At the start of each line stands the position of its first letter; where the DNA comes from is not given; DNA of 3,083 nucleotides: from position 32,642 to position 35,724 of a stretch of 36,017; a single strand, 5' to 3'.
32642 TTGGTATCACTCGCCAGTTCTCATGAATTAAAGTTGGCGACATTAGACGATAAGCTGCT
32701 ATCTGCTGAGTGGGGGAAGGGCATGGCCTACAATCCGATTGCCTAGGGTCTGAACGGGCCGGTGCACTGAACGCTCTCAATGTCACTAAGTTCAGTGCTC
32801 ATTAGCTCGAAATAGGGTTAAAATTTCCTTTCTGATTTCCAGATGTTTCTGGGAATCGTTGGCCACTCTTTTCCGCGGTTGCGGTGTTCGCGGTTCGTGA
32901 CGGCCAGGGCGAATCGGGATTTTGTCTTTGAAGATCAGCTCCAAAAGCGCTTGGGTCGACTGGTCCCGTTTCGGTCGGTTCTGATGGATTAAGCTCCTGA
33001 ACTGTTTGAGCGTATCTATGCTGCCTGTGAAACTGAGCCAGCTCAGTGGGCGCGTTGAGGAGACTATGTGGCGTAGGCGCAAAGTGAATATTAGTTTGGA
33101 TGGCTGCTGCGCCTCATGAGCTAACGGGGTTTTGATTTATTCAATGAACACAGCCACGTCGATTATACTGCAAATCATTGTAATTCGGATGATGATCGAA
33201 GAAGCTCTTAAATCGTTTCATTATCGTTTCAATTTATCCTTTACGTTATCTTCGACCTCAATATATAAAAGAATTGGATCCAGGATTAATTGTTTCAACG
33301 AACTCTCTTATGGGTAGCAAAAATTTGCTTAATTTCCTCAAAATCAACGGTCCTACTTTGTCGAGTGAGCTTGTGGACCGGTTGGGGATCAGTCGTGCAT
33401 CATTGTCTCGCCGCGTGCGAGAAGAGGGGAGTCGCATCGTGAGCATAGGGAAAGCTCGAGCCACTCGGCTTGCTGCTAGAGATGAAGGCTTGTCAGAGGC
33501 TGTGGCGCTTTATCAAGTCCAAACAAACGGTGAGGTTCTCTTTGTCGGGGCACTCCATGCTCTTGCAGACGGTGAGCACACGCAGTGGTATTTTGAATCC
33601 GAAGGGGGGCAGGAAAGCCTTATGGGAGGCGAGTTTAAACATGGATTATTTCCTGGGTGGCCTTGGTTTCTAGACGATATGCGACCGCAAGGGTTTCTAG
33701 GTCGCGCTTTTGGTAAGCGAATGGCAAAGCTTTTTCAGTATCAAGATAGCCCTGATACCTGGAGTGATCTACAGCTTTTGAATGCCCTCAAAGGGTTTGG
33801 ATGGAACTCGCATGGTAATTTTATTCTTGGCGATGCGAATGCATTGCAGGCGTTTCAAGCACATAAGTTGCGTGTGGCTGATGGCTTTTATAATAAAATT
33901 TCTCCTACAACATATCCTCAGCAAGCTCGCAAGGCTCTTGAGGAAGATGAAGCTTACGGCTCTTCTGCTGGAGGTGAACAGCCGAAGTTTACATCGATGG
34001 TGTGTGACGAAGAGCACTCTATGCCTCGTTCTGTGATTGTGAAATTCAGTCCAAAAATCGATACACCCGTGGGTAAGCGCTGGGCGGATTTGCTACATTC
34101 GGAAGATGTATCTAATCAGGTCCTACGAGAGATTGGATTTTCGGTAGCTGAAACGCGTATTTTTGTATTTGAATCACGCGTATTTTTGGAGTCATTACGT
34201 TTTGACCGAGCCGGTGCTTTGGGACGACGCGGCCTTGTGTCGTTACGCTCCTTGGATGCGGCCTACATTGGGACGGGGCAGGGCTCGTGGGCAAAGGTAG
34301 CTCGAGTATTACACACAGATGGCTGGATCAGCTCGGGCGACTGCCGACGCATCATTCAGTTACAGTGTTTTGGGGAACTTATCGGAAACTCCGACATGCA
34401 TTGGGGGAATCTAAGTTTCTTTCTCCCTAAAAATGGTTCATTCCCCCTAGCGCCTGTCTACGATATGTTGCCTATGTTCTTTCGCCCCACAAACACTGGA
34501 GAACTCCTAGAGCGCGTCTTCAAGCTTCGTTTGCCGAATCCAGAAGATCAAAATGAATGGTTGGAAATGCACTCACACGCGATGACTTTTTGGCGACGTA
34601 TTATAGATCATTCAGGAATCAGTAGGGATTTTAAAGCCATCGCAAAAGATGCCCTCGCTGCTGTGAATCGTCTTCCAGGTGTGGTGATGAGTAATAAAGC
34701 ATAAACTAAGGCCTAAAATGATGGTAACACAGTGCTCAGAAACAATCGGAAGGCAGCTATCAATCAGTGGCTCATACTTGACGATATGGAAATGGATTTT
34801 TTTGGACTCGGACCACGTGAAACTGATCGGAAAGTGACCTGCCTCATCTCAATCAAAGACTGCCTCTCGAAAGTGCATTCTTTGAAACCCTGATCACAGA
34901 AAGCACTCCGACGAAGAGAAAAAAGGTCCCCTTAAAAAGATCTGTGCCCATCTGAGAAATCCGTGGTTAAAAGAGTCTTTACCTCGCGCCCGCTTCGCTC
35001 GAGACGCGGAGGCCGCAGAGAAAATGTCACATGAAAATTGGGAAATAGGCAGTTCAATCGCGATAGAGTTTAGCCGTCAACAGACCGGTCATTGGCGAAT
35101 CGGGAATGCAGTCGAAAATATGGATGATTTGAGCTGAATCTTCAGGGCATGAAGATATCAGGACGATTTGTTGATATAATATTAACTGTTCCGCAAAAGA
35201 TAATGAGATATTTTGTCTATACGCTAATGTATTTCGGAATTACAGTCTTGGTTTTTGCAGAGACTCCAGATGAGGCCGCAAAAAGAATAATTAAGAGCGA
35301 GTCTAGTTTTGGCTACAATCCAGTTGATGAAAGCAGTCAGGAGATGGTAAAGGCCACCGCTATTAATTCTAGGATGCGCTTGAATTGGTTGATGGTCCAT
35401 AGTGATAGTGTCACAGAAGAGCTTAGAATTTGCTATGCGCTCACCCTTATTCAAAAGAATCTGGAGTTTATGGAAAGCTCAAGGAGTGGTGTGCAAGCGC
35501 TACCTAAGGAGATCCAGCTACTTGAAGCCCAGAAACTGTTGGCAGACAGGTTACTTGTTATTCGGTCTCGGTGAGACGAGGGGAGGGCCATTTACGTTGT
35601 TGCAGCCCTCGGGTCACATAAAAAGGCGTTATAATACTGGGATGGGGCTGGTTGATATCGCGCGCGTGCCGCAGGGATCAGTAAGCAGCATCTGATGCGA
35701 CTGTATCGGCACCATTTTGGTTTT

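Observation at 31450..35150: Toxin–antitoxin island bracketed by divergent 200-bp direct repeats next to a tRNA array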

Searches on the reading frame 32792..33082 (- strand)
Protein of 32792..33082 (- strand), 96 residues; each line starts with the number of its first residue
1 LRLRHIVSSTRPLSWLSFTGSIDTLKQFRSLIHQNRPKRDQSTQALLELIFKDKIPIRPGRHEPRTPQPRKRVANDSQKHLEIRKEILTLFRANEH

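Call 9: search_protein_families(library=pfam, proteins=[window:32792-33082:-], max_evalue=0.01)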
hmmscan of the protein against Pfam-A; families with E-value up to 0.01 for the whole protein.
window:32792-33082:- (96 aa): 0 families

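Call 40: search_protein_families(library=ncbifam, proteins=[window:32792-33082:-], max_evalue=0.01)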
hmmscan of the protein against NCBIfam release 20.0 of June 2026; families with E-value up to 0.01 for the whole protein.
window:32792-33082:- (96 aa): 0 families

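Call 41: search_protein_families(library=padloc, proteins=[window:32792-33082:-], max_evalue=0.01)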
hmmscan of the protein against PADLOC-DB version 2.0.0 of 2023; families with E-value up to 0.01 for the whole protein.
window:32792-33082:- (96 aa): 0 families

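Call 62: search_protein_representatives(protein=window:32792-33082:-)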
Query: 96 residues. Proteins with E-value up to 0.001 (for the whole library): 23; up to 1e-10: 0; up to 1e-30: 0. The best 23 are listed.
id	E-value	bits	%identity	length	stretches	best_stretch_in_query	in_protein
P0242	6.4e-08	49.1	57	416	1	13-72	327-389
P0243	1.5e-06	44.8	47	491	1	11-72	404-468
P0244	1.7e-06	44.6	40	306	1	10-80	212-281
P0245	2.7e-06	44.0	46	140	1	13-68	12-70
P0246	3.1e-06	43.7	45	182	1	9-70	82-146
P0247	5.3e-06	43.0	39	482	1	11-86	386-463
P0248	1.0e-05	42.1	49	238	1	8-72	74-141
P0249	1.3e-05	41.7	43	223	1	7-71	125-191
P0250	1.4e-05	41.7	46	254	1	11-71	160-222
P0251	1.7e-05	41.4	53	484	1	13-70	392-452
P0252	3.6e-05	40.4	42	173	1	7-71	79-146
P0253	3.6e-05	40.3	46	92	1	13-66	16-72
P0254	8.6e-05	39.1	46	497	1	11-71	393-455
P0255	9.3e-05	39.0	37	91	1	12-71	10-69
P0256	9.9e-05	38.9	42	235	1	7-73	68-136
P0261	4.0e-04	37.0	42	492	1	10-71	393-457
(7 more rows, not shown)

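Call 63: search_protein_families(library=pfam, proteins=[P0242, P0243, P0247, P0251, P0254, P0261, P0244, P0250], max_evalue=0.001)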
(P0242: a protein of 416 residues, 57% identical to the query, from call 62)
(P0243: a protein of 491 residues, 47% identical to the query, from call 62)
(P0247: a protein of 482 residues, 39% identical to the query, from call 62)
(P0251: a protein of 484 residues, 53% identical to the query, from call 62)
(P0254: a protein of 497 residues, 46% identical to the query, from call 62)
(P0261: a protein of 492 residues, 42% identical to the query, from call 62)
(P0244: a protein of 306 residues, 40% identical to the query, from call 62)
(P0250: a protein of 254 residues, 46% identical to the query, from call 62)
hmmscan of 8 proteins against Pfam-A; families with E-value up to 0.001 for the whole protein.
P0242 (416 aa): 3 families
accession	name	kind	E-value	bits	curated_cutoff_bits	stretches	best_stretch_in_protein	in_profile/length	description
PF01609.27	DDE_Tnp_1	-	1.2e-28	100.6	23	1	72-307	3-200/200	Transposase DDE domain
PF13701.12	DDE_Tnp_1_4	-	6.5e-08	31.7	34.7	1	152-318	219-380/435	Transposase DDE domain group 1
PF13751.12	DDE_Tnp_1_6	-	0.00063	20.5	25.1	0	259-310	72-124/125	Transposase DDE domain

P0243 (491 aa): 1 family
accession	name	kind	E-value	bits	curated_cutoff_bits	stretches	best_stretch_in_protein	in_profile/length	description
PF01609.27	DDE_Tnp_1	-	5.7e-18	65.8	23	1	155-390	3-200/200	Transposase DDE domain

P0247 (482 aa): 1 family
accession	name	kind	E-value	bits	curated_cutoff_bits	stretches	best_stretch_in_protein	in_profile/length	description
PF01609.27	DDE_Tnp_1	-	2.1e-23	83.6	23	1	138-372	2-200/200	Transposase DDE domain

P0251 (484 aa): 2 families
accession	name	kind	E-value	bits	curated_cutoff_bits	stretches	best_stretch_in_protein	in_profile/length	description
PF01609.27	DDE_Tnp_1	-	4e-27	95.7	23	1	141-376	2-200/200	Transposase DDE domain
PF13701.12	DDE_Tnp_1_4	-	2.7e-05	23.1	34.7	0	317-388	311-381/435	Transposase DDE domain group 1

P0254 (497 aa): 1 family
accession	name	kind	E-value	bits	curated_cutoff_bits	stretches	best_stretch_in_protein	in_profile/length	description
PF01609.27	DDE_Tnp_1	-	4.4e-24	85.8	23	1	144-379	2-200/200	Transposase DDE domain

P0261 (492 aa): 3 families
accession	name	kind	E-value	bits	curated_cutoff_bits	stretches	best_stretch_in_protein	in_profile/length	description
PF01609.27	DDE_Tnp_1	-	1.2e-26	94.1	23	1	146-380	2-200/200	Transposase DDE domain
PF13006.12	Nterm_IS4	-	3.1e-08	34.2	25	1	53-124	23-90/95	Insertion element 4 transposase N-terminal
PF13701.12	DDE_Tnp_1_4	-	0.00036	19.3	34.7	1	314-390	302-379/435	Transposase DDE domain group 1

P0244 (306 aa): 2 families
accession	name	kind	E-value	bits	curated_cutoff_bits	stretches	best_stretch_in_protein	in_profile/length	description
PF01609.27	DDE_Tnp_1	-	2.7e-13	50.6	23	1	3-199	38-200/200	Transposase DDE domain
PF13701.12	DDE_Tnp_1_4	-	4e-05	22.5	34.7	1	124-211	298-381/435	Transposase DDE domain group 1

P0250 (254 aa): 1 family
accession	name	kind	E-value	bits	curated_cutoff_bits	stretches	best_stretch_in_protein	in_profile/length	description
PF01609.27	DDE_Tnp_1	-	2.5e-11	44.1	23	1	42-146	139-200/200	Transposase DDE domain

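Call 64: search_protein_families(library=ncbifam, proteins=[P0242, P0243, P0247, P0251, P0254, P0261, P0244, P0250], max_evalue=0.001)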
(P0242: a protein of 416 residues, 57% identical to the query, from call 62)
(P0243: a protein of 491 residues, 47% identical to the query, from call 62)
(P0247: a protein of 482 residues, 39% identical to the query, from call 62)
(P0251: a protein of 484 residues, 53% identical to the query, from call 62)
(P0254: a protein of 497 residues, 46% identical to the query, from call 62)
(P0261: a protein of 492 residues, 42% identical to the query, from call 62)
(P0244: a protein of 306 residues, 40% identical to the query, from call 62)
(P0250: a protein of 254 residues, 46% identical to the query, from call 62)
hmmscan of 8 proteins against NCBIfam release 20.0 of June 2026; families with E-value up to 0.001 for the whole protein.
P0242 (416 aa): 14 families
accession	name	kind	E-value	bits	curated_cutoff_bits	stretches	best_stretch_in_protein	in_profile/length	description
NF033592.1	transpos_IS4_1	equivalog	1.7e-55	188.5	115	1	29-311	60-331/332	IS4 family transposase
NF049999.1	transpos_IS701_3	equivalog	3.3e-12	46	170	1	245-340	294-384/412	IS701 family transposase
NF033539.1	transpos_IS1380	equivalog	3.4e-10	39.1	180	1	149-319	205-383/419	IS1380 family transposase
NF033591.1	transpos_IS4_2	equivalog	9.3e-10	38.1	152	1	151-305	120-274/340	IS4 family transposase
NF033540.2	transpos_IS701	equivalog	4.8e-09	36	150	1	228-309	283-360/363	IS701 family transposase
NF033559.2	transpos_IS1634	equivalog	5.9e-09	35.5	100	1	242-341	360-449/483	IS1634 family transposase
NF049925.1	transpos_IS4_4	equivalog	1.3e-08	34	250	1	236-315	296-374/449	IS4 family transposase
NF033551.1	transpos_IS1182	equivalog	3.7e-07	29.4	270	1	153-311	315-486/488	IS1182 family transposase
NF049921.1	transpos_IS701_2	equivalog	1.3e-06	28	250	1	216-310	204-289/318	IS701 family transposase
NF033579.1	transpos_IS5_2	equivalog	3.1e-06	26.9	140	1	263-308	244-288/289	IS5 family transposase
NF033590.1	transpos_IS4_3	equivalog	1.3e-05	24.4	160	1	240-310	251-322/405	IS4 family transposase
NF033520.1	transpos_IS982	equivalog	5.3e-05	22.9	130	0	239-308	171-242/243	IS982 family transposase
NF033581.1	transpos_IS5_4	equivalog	7.1e-05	22.3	140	0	240-307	223-284/285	IS5 family transposase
NF033541.0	transpos_ISH3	equivalog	0.00014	21.1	225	1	224-312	210-298/298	ISH3 family transposase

P0243 (491 aa): 7 families
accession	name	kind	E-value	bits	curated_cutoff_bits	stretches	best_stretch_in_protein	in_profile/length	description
NF033592.1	transpos_IS4_1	equivalog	2.3e-53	181.4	115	1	46-395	1-332/332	IS4 family transposase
NF033591.1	transpos_IS4_2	equivalog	2.2e-12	46.8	152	1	233-390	119-276/340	IS4 family transposase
NF049999.1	transpos_IS701_3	equivalog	1.7e-11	43.7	170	1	309-405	277-371/412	IS701 family transposase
NF049925.1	transpos_IS4_4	equivalog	2e-10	40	250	1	314-391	292-367/449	IS4 family transposase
NF033540.2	transpos_IS701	equivalog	9.2e-06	25.2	150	1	311-391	280-359/363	IS701 family transposase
NF033590.1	transpos_IS4_3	equivalog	4.1e-05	22.8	160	1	321-399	249-325/405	IS4 family transposase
NF033539.1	transpos_IS1380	equivalog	0.00039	19.2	180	1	239-403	214-384/419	IS1380 family transposase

P0247 (482 aa): 5 families
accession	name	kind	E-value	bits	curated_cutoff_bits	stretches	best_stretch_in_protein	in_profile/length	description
NF033592.1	transpos_IS4_1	equivalog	2.6e-61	207.6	115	1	36-377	2-332/332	IS4 family transposase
NF049999.1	transpos_IS701_3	equivalog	1.4e-08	34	170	1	316-387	300-371/412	IS701 family transposase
NF033591.1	transpos_IS4_2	equivalog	2.8e-05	23.4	152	1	217-377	120-281/340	IS4 family transposase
NF033539.1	transpos_IS1380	equivalog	5.8e-05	21.9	180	1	221-401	213-394/419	IS1380 family transposase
NF049921.1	transpos_IS701_2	equivalog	0.00091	18.7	250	0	309-381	225-295/318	IS701 family transposase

P0251 (484 aa): 9 families
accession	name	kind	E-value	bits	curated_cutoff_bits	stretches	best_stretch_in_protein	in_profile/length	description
NF033592.1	transpos_IS4_1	equivalog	4.8e-63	213.3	115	1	48-381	11-332/332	IS4 family transposase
NF049999.1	transpos_IS701_3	equivalog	2.8e-09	36.4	170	1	322-391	302-371/412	IS701 family transposase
NF033539.1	transpos_IS1380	equivalog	1.9e-07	30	180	1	216-408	204-401/419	IS1380 family transposase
NF033591.1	transpos_IS4_2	equivalog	2.6e-07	30.1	152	1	200-349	98-247/340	IS4 family transposase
NF049921.1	transpos_IS701_2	equivalog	1.5e-05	24.6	250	1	207-386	133-296/318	IS701 family transposase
NF033541.0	transpos_ISH3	equivalog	1.7e-05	24.2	225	0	326-347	245-266/298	ISH3 family transposase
NF049925.1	transpos_IS4_4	equivalog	0.00026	19.8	250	1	207-348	198-337/449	IS4 family transposase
NF033579.1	transpos_IS5_2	equivalog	0.00037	20.1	140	0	332-377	244-288/289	IS5 family transposase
NF033559.2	transpos_IS1634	equivalog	0.00083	18.5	100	0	314-421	363-464/483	IS1634 family transposase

P0254 (497 aa): 7 families
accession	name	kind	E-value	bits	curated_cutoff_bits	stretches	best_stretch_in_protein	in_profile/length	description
NF033592.1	transpos_IS4_1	equivalog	1.4e-53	182.2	115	1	44-384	4-332/332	IS4 family transposase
NF033591.1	transpos_IS4_2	equivalog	2.3e-11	43.4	152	1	223-378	120-275/340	IS4 family transposase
NF049999.1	transpos_IS701_3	equivalog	3.5e-09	36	170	1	325-388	302-365/412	IS701 family transposase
NF033539.1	transpos_IS1380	equivalog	6.1e-07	28.4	180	1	209-407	194-397/419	IS1380 family transposase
NF033559.2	transpos_IS1634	equivalog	6.3e-07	28.8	100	1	316-415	362-455/483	IS1634 family transposase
NF049925.1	transpos_IS4_4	equivalog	1.3e-06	27.4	250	1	223-379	211-366/449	IS4 family transposase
NF033590.1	transpos_IS4_3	equivalog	2.7e-05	23.4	160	1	329-377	268-317/405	IS4 family transposase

P0261 (492 aa): 10 families
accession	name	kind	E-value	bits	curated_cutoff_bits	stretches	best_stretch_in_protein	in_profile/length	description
NF033592.1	transpos_IS4_1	equivalog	1.3e-64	218.4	115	1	50-385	14-332/332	IS4 family transposase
NF049999.1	transpos_IS701_3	equivalog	5.4e-09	35.4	170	1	310-416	289-392/412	IS701 family transposase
NF033551.1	transpos_IS1182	equivalog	1.2e-07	31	270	0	331-382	432-484/488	IS1182 family transposase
NF033591.1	transpos_IS4_2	equivalog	4.8e-07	29.2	152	1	210-352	104-246/340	IS4 family transposase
NF033539.1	transpos_IS1380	equivalog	1.6e-05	23.7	180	1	210-402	197-391/419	IS1380 family transposase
NF033579.1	transpos_IS5_2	equivalog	4.2e-05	23.2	140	0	144-258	104-217/289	IS5 family transposase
NF049925.1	transpos_IS4_4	equivalog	4.9e-05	22.2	250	1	210-382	197-368/449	IS4 family transposase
NF049921.1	transpos_IS701_2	equivalog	0.00014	21.4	250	1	215-387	137-293/318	IS701 family transposase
NF033581.1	transpos_IS5_4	equivalog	0.00017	21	140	0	132-169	99-136/285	IS5 family transposase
NF033559.2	transpos_IS1634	equivalog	0.00022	20.4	100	0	322-389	364-431/483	IS1634 family transposase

P0244 (306 aa): 9 families
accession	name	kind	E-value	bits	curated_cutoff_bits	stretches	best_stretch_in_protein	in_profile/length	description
NF033592.1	transpos_IS4_1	equivalog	5.4e-29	101.3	115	1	2-204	139-332/332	IS4 family transposase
NF049999.1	transpos_IS701_3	equivalog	8.4e-11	41.4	170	1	108-235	268-396/412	IS701 family transposase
NF033539.1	transpos_IS1380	equivalog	1.7e-08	33.5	180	1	24-215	190-385/419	IS1380 family transposase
NF033591.1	transpos_IS4_2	equivalog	7e-08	31.9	152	1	24-260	101-322/340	IS4 family transposase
NF033590.1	transpos_IS4_3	equivalog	4.1e-05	22.8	160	1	145-222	264-341/405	IS4 family transposase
NF033540.2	transpos_IS701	equivalog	5.3e-05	22.7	150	1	66-177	235-336/363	IS701 family transposase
NF033559.2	transpos_IS1634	equivalog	0.00048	19.3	100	1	135-235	361-455/483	IS1634 family transposase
NF049925.1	transpos_IS4_4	equivalog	0.00049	18.9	250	1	36-207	206-374/449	IS4 family transposase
NF033579.1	transpos_IS5_2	equivalog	0.00083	18.9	140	0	155-200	244-288/289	IS5 family transposase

P0250 (254 aa): 8 families
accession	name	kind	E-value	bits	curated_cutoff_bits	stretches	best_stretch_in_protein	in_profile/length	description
NF033592.1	transpos_IS4_1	equivalog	2e-22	79.7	115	1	55-151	240-332/332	IS4 family transposase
NF049999.1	transpos_IS701_3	equivalog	1.2e-10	40.8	170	1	54-189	267-408/412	IS701 family transposase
NF033591.1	transpos_IS4_2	equivalog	6.5e-07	28.8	152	1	82-158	214-290/340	IS4 family transposase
NF033539.1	transpos_IS1380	equivalog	4.9e-06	25.4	180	1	83-176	310-399/419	IS1380 family transposase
NF033590.1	transpos_IS4_3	equivalog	0.00013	21.1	160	1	86-152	258-324/405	IS4 family transposase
NF049921.1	transpos_IS701_2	equivalog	0.00015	21.3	250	1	93-155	234-295/318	IS701 family transposase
NF041680.1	transp_NF041680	equivalog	0.0004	19.5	440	1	82-148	300-366/439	NF041680 family putative transposase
NF033559.2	transpos_IS1634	equivalog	0.0006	18.9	100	1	84-191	363-462/483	IS1634 family transposase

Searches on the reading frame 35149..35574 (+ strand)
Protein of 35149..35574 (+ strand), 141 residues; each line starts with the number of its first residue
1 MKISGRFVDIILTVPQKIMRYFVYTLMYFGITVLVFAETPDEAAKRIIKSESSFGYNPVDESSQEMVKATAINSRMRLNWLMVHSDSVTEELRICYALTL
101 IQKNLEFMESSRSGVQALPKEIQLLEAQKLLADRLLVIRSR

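Call 9: search_protein_families(library=pfam, proteins=[window:35149-35574:+], max_evalue=0.01)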
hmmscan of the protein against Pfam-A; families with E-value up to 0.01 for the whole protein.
window:35149-35574:+ (141 aa): 0 families

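Call 34: find_encoding_contigs(protein=window:35149-35574:+, flank=10000, max_places=10)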
Protein window:35149-35574:+ (141 aa): 10 contigs read that carry it; 9 places shown.
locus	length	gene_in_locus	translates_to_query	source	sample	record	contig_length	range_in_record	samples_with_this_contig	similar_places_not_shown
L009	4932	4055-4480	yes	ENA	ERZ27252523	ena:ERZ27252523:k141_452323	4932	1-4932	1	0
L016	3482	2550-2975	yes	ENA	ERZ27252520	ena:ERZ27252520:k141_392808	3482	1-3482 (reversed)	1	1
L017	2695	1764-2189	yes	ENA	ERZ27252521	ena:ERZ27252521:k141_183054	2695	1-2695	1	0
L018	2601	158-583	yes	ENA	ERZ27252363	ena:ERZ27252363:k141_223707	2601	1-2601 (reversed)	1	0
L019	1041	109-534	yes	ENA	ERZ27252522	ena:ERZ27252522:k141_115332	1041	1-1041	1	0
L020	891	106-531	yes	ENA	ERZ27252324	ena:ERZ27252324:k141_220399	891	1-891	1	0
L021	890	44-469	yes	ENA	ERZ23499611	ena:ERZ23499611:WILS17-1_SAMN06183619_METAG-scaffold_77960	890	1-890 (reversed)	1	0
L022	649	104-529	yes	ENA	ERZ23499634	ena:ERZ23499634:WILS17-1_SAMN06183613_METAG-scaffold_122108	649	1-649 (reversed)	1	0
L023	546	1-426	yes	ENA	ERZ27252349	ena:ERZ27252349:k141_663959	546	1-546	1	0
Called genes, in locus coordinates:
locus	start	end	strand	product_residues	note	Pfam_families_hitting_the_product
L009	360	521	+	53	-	-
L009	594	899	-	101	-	-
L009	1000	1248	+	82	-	-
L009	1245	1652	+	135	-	-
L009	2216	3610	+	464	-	PF07804:HipA_C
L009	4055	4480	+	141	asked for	-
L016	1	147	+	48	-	?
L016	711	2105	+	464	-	PF07804:HipA_C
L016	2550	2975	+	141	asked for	-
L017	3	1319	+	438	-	?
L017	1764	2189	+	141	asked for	-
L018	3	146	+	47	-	?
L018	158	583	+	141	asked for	-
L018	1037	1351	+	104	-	-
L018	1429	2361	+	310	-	PF06782:UPF0236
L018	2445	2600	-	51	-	?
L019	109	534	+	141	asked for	-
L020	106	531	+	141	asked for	-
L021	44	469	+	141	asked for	-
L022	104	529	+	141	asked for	-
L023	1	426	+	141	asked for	?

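Call 40: search_protein_families(library=ncbifam, proteins=[window:35149-35574:+, L018:1037-1351:+, L018:1408-2361:+], max_evalue=0.01)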
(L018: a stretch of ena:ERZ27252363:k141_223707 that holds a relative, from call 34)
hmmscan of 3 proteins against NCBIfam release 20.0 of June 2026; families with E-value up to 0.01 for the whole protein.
window:35149-35574:+ (141 aa): 0 families

L018:1037-1351:+ (104 aa): 0 families

L018:1408-2361:+ (317 aa): 3 families
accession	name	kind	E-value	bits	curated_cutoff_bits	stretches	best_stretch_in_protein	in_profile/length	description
NF033572.1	transpos_ISKra4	equivalog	6.8e-48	163.8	205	1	8-302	114-416/422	ISKra4 family transposase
NF033529.1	transpos_ISLre2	equivalog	2.1e-21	76.7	200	1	8-315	34-331/382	ISLre2 family transposase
NF046004.1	ICE_Mbov_0401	equivalog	0.00085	18.7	162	1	150-252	206-318/369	Mbov_0401 family ICE element transposase-like protein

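Call 41: search_protein_families(library=padloc, proteins=[window:35149-35574:+], max_evalue=0.01)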
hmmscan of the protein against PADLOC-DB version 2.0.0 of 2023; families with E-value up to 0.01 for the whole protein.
window:35149-35574:+ (141 aa): 0 families
